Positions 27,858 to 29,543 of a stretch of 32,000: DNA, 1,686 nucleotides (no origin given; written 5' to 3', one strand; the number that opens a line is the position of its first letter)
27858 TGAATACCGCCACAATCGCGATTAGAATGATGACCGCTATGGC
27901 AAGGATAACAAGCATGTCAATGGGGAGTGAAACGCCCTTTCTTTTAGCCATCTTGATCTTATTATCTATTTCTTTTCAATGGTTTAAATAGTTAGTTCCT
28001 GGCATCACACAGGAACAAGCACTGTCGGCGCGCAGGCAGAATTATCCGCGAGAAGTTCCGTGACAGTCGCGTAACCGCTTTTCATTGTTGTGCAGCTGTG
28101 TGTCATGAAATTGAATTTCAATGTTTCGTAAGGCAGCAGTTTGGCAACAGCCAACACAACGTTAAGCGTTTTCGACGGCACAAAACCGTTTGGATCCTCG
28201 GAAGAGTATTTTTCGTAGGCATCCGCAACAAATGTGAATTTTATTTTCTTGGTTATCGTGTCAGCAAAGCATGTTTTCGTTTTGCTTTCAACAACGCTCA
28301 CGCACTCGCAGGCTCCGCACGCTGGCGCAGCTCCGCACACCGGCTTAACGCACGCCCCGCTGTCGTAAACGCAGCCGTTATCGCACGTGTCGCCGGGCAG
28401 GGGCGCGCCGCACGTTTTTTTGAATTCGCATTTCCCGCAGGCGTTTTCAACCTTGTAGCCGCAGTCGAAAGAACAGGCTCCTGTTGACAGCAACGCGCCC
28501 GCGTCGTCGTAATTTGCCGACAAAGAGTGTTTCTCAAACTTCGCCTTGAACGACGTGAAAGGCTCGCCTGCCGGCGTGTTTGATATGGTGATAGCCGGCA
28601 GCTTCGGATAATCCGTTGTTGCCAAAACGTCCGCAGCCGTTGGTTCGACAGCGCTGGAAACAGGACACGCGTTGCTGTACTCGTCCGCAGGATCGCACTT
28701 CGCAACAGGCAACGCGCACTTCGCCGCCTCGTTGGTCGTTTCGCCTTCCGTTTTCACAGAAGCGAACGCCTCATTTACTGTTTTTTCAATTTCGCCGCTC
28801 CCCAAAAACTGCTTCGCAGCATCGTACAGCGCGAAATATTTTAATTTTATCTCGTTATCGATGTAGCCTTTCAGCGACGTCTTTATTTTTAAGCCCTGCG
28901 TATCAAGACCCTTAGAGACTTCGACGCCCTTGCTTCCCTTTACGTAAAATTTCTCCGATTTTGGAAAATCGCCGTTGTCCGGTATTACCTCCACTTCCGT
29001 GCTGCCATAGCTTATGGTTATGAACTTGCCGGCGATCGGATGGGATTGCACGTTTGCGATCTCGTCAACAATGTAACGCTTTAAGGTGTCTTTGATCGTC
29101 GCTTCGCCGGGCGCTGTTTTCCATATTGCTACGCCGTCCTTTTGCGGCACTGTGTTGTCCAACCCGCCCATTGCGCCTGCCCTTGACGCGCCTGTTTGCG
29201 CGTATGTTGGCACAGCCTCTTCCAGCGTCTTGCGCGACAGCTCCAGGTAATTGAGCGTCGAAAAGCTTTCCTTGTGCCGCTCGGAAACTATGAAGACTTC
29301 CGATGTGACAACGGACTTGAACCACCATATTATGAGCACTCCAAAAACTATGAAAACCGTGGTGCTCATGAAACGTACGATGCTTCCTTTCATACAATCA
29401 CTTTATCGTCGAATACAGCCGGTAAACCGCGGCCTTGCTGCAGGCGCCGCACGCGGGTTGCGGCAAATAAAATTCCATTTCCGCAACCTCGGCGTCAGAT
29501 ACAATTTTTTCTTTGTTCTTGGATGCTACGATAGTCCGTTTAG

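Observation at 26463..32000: Tightly packed operon (at least 7 genes) of exported, Cys-rich proteins with pilin-like N-termini and no family I can name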

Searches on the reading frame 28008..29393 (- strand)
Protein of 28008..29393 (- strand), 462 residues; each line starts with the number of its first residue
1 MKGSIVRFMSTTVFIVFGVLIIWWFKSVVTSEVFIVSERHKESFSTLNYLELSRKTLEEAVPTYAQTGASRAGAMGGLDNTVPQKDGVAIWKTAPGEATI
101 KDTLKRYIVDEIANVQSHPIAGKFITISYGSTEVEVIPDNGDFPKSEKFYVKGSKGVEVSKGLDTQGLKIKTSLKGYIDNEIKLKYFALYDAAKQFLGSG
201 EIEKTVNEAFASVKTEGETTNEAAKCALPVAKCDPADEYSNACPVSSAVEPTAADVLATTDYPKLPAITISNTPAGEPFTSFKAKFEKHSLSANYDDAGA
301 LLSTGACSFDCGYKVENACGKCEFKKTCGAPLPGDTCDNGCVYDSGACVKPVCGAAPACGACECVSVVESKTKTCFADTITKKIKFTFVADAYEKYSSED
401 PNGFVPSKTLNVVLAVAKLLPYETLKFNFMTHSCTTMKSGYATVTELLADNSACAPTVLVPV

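Call 8: search_protein_families(library=pfam, proteins=[window:28008-29393:-], max_evalue=1)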
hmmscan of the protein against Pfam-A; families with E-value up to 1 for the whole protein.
window:28008-29393:- (462 aa): 0 families

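Call 9: search_protein_families(library=ncbifam, proteins=[window:28008-29393:-], max_evalue=1)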
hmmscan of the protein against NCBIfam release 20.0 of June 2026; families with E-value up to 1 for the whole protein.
window:28008-29393:- (462 aa): 0 families

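Call 13: find_encoding_contigs(protein=window:28008-29393:-, flank=10000, max_places=6)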
Protein window:28008-29393:- (462 aa): no gene with exactly this product is on record in the collection.

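Call 14: find_homologous_proteins(query=window:28008-29393:-, max_evalue=0.001)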
Query window:28008-29393:- (462 aa): 15 proteins with E <= 0.001 among 8000 candidates.
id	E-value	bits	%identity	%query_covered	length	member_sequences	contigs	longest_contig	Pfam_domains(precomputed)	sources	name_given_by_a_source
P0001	0.0e+0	1022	100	98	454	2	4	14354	-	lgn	-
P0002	3.7e-159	549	57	100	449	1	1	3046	-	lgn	-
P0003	1.3e-154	534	55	98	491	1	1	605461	-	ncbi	-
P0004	1.2e-152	527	56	100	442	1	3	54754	-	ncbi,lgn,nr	ncbi:MAG: hypothetical protein HYS53_02505 [Candidatus Aenigmarchaeota archaeon]|nr:hypothetical pro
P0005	1.2e-151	524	54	100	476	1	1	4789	-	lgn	-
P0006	5.2e-146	505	55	100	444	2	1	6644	-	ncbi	-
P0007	7.1e-142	492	55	97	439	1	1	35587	-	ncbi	-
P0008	1.4e-136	474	54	100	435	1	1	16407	-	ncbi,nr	ncbi:MAG: hypothetical protein HY515_03780 [Candidatus Aenigmarchaeota archaeon]|nr:hypothetical pro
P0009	8.0e-131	455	53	98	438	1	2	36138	-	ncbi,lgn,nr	ncbi:MAG: hypothetical protein HY051_06385 [Candidatus Aenigmarchaeota archaeon]|nr:hypothetical pro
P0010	5.8e-125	436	52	98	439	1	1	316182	-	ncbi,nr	ncbi:MAG: hypothetical protein HYT71_01450 [Candidatus Aenigmarchaeota archaeon]|nr:hypothetical pro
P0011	7.9e-121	423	49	96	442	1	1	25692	-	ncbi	-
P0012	4.9e-118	413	49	96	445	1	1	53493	-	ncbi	-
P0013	7.5e-111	390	46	98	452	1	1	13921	-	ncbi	-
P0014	1.2e-107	379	45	99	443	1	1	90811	-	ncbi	ncbi:MAG: hypothetical protein V1836_03695 [Candidatus Aenigmatarchaeota archaeon]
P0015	4.2e-104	367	46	98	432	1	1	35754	-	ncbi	-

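Call 15: find_encoding_contigs(protein=P0001, flank=10000, max_places=4)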
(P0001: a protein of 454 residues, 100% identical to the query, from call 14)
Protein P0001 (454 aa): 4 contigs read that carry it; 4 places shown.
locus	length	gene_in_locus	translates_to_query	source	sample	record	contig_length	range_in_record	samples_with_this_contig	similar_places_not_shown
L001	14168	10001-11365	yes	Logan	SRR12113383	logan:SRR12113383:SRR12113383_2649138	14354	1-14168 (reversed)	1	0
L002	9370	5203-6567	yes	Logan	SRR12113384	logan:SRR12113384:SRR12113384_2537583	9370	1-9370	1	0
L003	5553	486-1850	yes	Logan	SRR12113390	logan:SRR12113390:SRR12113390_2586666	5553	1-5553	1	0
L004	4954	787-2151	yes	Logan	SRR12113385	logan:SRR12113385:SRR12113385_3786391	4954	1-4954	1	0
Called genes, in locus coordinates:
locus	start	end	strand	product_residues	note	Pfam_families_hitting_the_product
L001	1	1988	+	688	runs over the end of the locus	-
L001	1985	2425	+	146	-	-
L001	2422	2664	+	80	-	-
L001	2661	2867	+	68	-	-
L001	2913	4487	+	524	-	-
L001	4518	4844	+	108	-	-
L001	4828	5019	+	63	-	-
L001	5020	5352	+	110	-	-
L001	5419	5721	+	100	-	-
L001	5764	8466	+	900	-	-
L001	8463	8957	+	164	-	-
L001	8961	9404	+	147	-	-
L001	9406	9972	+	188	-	-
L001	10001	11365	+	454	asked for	-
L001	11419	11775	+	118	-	-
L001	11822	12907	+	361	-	-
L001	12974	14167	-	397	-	?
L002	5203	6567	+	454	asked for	-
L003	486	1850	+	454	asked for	-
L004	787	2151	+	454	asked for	-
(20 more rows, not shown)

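Call 16: find_encoding_contigs(protein=P0003, flank=10000, max_places=2)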
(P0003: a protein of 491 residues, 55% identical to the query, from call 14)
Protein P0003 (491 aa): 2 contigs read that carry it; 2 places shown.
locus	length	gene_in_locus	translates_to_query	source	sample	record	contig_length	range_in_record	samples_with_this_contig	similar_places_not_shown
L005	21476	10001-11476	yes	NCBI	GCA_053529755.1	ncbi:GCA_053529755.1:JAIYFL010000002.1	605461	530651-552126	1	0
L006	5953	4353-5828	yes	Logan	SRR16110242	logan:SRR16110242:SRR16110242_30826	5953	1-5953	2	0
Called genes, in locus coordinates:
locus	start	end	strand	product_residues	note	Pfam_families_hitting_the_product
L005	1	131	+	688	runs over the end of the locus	-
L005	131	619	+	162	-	-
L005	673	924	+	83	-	-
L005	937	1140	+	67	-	-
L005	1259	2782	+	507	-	-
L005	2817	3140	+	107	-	-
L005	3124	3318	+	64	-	-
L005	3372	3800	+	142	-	-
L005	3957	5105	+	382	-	PF01385:OrfB_IS605, PF07282:Cas12f1-like_TNB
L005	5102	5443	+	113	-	-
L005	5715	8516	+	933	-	-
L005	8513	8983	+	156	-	-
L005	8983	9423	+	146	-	-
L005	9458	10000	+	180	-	-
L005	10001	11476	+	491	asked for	-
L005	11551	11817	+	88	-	-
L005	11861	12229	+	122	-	-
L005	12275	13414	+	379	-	-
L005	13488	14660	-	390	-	PF01676:Metalloenzyme, PF10143:PhosphMutase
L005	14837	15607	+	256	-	PF07934:OGG_N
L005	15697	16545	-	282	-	-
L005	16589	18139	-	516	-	PF02885:Glycos_trans_3N, PF00591:Glycos_transf_3, PF07831:PYNP_C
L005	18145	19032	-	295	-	PF01008:IF-2B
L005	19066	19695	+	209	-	PF01135:PCMT, PF01209:Ubie_methyltran (weak), PF01189:Methyltr_RsmB-F (weak), PF13847:Methyltransf_31 (weak), PF13649:Methyltransf_25 (weak)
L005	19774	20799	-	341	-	PF00752:XPG_N, PF00867:XPG_I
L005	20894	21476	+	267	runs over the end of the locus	PF02254:TrkA_N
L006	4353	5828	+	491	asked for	-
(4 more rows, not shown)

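Call 17: find_encoding_contigs(protein=P0010, flank=10000, max_places=1)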
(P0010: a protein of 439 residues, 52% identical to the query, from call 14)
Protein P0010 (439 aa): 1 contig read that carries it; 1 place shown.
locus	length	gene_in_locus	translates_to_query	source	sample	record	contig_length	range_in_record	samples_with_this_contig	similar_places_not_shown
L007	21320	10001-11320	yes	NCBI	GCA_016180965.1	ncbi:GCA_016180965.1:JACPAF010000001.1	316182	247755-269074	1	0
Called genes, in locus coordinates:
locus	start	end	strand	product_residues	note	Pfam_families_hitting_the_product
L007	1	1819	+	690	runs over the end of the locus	-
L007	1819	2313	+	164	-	-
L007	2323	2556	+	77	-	-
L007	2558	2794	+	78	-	-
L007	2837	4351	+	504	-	-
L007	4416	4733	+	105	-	-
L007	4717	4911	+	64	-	-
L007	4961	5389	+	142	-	-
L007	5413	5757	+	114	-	-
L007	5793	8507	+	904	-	-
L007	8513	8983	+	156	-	-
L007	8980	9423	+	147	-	-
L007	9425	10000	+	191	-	-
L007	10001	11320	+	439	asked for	-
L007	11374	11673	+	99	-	-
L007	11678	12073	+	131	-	-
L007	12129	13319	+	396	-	-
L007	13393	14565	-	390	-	PF01676:Metalloenzyme, PF10143:PhosphMutase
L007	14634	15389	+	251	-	PF07934:OGG_N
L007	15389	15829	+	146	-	PF00293:NUDIX, PF14815:NUDIX_4 (weak)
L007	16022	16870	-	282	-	-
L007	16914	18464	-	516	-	PF02885:Glycos_trans_3N, PF00591:Glycos_transf_3, PF07831:PYNP_C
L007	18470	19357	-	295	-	PF01008:IF-2B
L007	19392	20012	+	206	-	PF01135:PCMT, PF01596:Methyltransf_3 (weak), PF06325:PrmA (weak), PF13847:Methyltransf_31 (weak), PF13649:Methyltransf_25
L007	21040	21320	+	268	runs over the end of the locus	PF02254:TrkA_N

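Call 18: find_encoding_contigs(protein=P0014, flank=10000, max_places=1)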
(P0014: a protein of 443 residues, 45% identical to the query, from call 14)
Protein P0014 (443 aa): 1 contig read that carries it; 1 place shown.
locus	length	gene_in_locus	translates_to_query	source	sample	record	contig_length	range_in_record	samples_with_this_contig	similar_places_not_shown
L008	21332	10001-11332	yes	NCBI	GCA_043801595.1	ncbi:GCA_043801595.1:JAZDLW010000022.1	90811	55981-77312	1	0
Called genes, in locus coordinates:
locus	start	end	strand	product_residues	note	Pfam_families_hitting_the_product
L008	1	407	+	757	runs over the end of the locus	PF00437:T2SSE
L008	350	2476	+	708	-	-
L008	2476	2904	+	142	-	-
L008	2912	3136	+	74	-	-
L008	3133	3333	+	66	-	-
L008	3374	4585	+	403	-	-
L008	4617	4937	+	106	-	-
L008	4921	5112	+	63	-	-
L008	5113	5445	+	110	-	-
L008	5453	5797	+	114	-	-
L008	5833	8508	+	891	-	-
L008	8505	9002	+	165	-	-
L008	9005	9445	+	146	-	-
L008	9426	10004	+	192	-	-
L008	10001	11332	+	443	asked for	-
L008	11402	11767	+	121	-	-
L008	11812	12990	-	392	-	PF01676:Metalloenzyme, PF10143:PhosphMutase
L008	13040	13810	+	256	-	PF07934:OGG_N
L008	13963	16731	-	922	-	PF20511:PMI_typeI_cat, PF21621:MPI_cupin_dom, PF02878:PGM_PMM_I, PF02879:PGM_PMM_II, PF02880:PGM_PMM_III, PF00408:PGM_PMM_IV (weak)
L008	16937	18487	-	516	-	PF02885:Glycos_trans_3N, PF00591:Glycos_transf_3, PF07831:PYNP_C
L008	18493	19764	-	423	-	PF02788:RuBisCO_large_N, PF00016:RuBisCO_large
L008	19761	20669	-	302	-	PF01008:IF-2B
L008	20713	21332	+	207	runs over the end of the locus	PF01135:PCMT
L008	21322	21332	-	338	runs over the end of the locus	PF00752:XPG_N, PF00867:XPG_I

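Call 19: find_encoding_contigs(protein=P0015, flank=10000, max_places=1)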
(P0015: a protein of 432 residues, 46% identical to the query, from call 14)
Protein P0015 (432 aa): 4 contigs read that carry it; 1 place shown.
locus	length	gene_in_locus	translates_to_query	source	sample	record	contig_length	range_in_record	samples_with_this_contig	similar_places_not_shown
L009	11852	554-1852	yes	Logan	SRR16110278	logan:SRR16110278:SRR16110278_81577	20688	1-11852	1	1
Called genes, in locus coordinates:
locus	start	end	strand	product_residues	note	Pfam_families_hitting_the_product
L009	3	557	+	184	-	?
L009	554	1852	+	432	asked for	-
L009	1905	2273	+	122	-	-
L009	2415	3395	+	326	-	-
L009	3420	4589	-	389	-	PF01676:Metalloenzyme, PF10143:PhosphMutase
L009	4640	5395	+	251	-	PF07934:OGG_N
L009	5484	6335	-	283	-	-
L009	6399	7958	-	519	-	PF02885:Glycos_trans_3N, PF00591:Glycos_transf_3, PF07831:PYNP_C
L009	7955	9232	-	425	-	PF02788:RuBisCO_large_N, PF00016:RuBisCO_large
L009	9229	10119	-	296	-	PF01008:IF-2B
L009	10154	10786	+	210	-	PF01135:PCMT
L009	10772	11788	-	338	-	PF00752:XPG_N, PF00867:XPG_I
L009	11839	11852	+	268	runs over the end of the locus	PF02254:TrkA_N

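Call 22: search_protein_families(library=pfam, proteins=[L008:350-2476:+, L001:1985-2425:+, L001:2422-2664:+, L001:2661-2867:+, L001:2913-4487:+, L001:4518-4844:+, L001:4828-5019:+, L001:5020-5352:+, L001:5419-5721:+, L001:5764-8466:+], max_evalue=1)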
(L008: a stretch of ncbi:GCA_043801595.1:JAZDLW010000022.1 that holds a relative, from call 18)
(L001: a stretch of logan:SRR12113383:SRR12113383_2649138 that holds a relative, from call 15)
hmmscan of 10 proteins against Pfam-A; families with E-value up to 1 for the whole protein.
L008:350-2476:+ (708 aa): 1 family
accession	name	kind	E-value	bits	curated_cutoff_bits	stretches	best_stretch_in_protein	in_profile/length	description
PF00482.28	T2SSF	-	0.019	15.4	25.2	1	461-589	4-122/125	Type II secretion system (T2SS), protein F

L001:1985-2425:+ (146 aa): 0 families

L001:2422-2664:+ (80 aa): 1 family
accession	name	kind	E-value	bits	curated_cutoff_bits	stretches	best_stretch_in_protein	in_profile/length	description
PF16982.10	Flp1_like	-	0.027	14.3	33.5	1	1-31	3-30/49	Putative Flagellin, Flp1-like, domain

L001:2661-2867:+ (68 aa): 4 families
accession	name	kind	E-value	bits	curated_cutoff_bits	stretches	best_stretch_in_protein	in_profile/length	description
PF06271.18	RDD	-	0.019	15.7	24.1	1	9-51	42-79/137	RDD family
PF14293.11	YWFCY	-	0.071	13.6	24.4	1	2-59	78-136/144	YWFCY protein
PF04415.17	DUF515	-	0.13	11.2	29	1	10-37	30-60/449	Protein of unknown function (DUF515)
PF05961.16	Chordopox_A13L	-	0.17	12.6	24.1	1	11-28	6-23/69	Chordopoxvirus A13L protein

L001:2913-4487:+ (524 aa): 0 families

L001:4518-4844:+ (108 aa): 3 families
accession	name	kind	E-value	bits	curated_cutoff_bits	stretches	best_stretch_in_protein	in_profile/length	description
PF02705.21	K_trans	-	0.075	11.9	24.8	1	14-46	414-446/454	K+ potassium transporter integral membrane domain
PF25184.1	YxzE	-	0.1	14.1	40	1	15-77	6-53/65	YxzE-like putative bacteriocin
PF01666.22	DX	-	0.38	11.7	25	0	35-76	34-72/76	DX module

L001:4828-5019:+ (63 aa): 2 families
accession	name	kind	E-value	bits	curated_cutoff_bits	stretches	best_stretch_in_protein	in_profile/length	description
PF17665.6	DUF5527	-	0.0031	17.6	28.5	1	6-43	34-70/139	Family of unknown function (DUF5527)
PF11023.14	DUF2614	-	0.014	16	21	1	8-60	31-81/111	Zinc-ribbon containing domain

L001:5020-5352:+ (110 aa): 5 families
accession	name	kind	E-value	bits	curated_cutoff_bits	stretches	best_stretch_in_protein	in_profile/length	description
PF20360.3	DUF6655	-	0.038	13.6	27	1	14-92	112-178/259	Family of unknown function (DUF6655)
PF02201.23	SWIB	-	0.088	13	25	1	74-107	13-47/74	SWIB/MDM2 domain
PF15472.11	DUF4638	-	0.092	12.9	27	1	81-98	220-237/262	Domain of unknown function (DUF4638)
PF06305.16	LapA_dom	-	0.23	11.8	28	1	6-31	17-42/64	Lipopolysaccharide assembly protein A domain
PF07178.16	TraL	-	0.24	12.2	24.4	1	6-46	23-63/90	TraL protein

L001:5419-5721:+ (100 aa): 0 families

L001:5764-8466:+ (900 aa): 2 families
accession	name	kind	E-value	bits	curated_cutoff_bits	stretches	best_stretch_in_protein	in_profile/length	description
PF07264.17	EI24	-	0.025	15.1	32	1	11-50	61-99/199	Sulfate transporter CysZ/Etoposide-induced protein 2.4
PF00686.25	CBM_20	-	0.18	12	23.3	1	605-654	20-73/97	Starch binding domain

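Call 26: find_related_loci(query=A1, collection=genome_contigs, flank=10000)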
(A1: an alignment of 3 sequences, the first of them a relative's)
Query A1 (708 aa) in genome_contigs; peptide patterns used: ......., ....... (x = any residue, [..] = any of these).
118 stretches matched a pattern; 9 encode a relative of the query (tblastn E <= 1e-3); 9 distinct loci.
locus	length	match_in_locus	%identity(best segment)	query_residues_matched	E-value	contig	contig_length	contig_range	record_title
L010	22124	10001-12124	100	1-708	0e+0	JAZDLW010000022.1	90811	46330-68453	MAG: Candidatus Aenigmatarchaeota archaeon isolate MEGAHIT-group-0.621 k141_19788222, whole genome shotgun sequence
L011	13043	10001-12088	74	16-708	0e+0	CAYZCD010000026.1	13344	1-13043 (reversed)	MAG TPA_asm: uncultured archaeon isolate SRP269290_co1_1203 genome assembly, contig: NODE_6700_length_13344_cov_5.683799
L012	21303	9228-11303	74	16-708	0e+0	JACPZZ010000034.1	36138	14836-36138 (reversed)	MAG: Candidatus Aenigmatarchaeota archaeon isolate NC_groundwater_903_Pr1_S-0.2um_45_27 Montesol18-Sp2_coassembly_scaffo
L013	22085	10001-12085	73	17-708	0e+0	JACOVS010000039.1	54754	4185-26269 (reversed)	MAG: Candidatus Aenigmatarchaeota archaeon isolate NC_groundwater_106_Ag_S-0.2um_49_52 S_p2_S4_170907_scaffold_1920589,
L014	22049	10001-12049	75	27-708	0e+0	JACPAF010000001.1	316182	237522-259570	MAG: Candidatus Aenigmatarchaeota archaeon isolate NC_groundwater_224_Ag_S-0.2um_44_11 S5_GD2017_2_S2_scaffold_12, whole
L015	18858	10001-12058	74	22-708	0e+0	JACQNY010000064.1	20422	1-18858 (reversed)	MAG: Candidatus Aenigmatarchaeota archaeon isolate NC_groundwater_1267_Ag_S-0.2um_45_36 S_p2_S4_coassembly_k141_2145874,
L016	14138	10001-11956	31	55-705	6e-109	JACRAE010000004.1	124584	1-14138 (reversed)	MAG: Candidatus Aenigmatarchaeota archaeon isolate NC_groundwater_1585_Pr3_B-0.1um_56_48 SR-2_scaffold_141_1576196, whol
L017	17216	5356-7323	26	40-697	4e-64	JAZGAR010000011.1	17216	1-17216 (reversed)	MAG: Thermoplasmata archaeon isolate SCS1bin.31 SCS1bin.31_11, whole genome shotgun sequence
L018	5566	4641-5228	31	118-316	1e-23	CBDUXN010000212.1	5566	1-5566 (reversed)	MAG TPA_asm: uncultured Thermoplasmata archaeon isolate SRR22302370_concoct_146 genome assembly, contig: ERZ25074855.180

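Call 29: search_protein_families(library=pfam, proteins=[L010:7785-10058:+, L010:7348-7860:-, L010:6620-7315:-, L010:6184-6591:+, L010:5538-6122:+, L010:4936-5421:+, L010:4159-4755:+, L010:3318-4121:+, L010:2398-3279:+, L010:1745-2344:+], max_evalue=0.01)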
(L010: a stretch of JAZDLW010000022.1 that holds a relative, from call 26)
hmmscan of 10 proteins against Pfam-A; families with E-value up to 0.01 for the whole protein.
L010:7785-10058:+ (757 aa): 5 families
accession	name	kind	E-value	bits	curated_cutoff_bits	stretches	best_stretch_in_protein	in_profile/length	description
PF00437.27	T2SSE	-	1e-18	67.6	24.9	1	415-601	108-279/370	Type II/IV secretion system protein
PF13191.12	AAA_16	-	0.00014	22.8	32.6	1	450-551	23-120/167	AAA ATPase domain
PF13555.12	AAA_29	-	0.0017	18.5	27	1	447-479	19-51/61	P-loop containing region of AAA domain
PF01580.24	FtsK_SpoIIIE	-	0.0055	16.6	24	0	449-473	38-62/221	FtsK/SpoIIIE family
PF00005.33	ABC_tran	-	0.0073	17.3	25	0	444-505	5-65/137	ABC transporter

L010:7348-7860:- (170 aa): 5 families
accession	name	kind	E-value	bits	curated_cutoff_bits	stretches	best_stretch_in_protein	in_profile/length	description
PF11727.13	ISG65-75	-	0.0011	18.7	25.1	1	16-126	24-139/281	Invariant surface glycoprotein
PF06419.17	COG6_N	-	0.0017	18.9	27.4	1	76-140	19-88/114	Conserved oligomeric complex COG6, N-terminal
PF03194.20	LUC7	-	0.0028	17.9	33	1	48-132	88-163/246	LUC7 N_terminus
PF06825.17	HSBP1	-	0.0056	16.9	28.6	0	99-119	29-49/51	Heat shock factor binding protein 1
PF19111.5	DUF5798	-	0.0076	16.9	27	0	88-136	20-68/89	Family of unknown function (DUF5798)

L010:6620-7315:- (231 aa): 1 family
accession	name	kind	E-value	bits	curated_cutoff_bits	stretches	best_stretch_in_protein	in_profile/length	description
PF23991.1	DUF7310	-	9e-05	23.3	40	1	149-224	1-70/83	Coiled-coil region of unknown function (DUF7310)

L010:6184-6591:+ (135 aa): 0 families

L010:5538-6122:+ (194 aa): 0 families

L010:4936-5421:+ (161 aa): 1 family
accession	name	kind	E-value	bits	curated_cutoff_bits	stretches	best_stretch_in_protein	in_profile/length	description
PF09843.14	DUF2070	-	0.006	15.4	30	1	15-159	38-172/561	Predicted membrane protein (DUF2070)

L010:4159-4755:+ (198 aa): 0 families

L010:3318-4121:+ (267 aa): 0 families

L010:2398-3279:+ (293 aa): 0 families

L010:1745-2344:+ (199 aa): 0 families

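Call 34: search_solved_structures(query=L010:7785-10058:+, max_evalue=0.001)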
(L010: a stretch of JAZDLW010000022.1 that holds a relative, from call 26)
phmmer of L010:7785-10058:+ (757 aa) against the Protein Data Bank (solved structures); distinct sequences matched with E-value up to 0.001: 17.
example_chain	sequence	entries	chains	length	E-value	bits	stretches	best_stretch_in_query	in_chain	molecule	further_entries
2oap_1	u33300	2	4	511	2.4e-28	102.1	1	304-618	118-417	Type II secretion system protein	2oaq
8rkd_E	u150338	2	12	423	1.7e-26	95.9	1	285-617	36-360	Pilus assembly ATPase CpaF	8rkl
8rjf_A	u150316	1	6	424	1.7e-26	95.9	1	285-617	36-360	Pilus assembly ATPase CpaF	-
9e24_A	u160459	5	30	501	2.8e-26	95.2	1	285-617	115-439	CpaF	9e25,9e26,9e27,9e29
4ii7_A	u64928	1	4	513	6.6e-18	67.5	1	318-617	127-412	FlaI ATPase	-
4ihq_A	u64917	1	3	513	4.5e-17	64.8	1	318-617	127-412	FlaI ATPase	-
6bge_A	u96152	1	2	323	1.1e-08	37.1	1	383-576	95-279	VirB11-like protein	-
1g6o_A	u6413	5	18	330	1.1e-08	37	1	383-576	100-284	CAG-ALPHA | virB11 homolog | Cag-alfa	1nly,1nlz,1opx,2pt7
3jvu_A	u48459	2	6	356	2.6e-07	32.5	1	452-584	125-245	Twitching mobility protein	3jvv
4pht_A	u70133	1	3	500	3e-07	32.3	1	436-598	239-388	General secretory pathway protein E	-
1p9r_A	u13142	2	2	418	1.5e-06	30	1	451-598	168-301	General secretion pathway protein E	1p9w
4ksr_A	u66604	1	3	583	2.6e-06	29.2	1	452-598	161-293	Type II secretion system protein E, Hemolysin-coregulated protein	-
4kss_A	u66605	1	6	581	2.6e-06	29.2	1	452-598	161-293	Type II secretion system protein E, hemolysin-coregulated protein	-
2eyu_A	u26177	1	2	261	1.8e-05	26.4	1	452-578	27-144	twitching motility protein PilT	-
2gsz_A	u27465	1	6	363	2.1e-05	26.2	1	449-578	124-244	twitching motility protein PilT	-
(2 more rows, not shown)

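Call 35: search_solved_structures(query=A1, max_evalue=10)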
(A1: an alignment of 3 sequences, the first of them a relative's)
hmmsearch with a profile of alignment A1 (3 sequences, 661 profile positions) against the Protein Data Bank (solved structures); distinct sequences matched with E-value up to 10: 0.
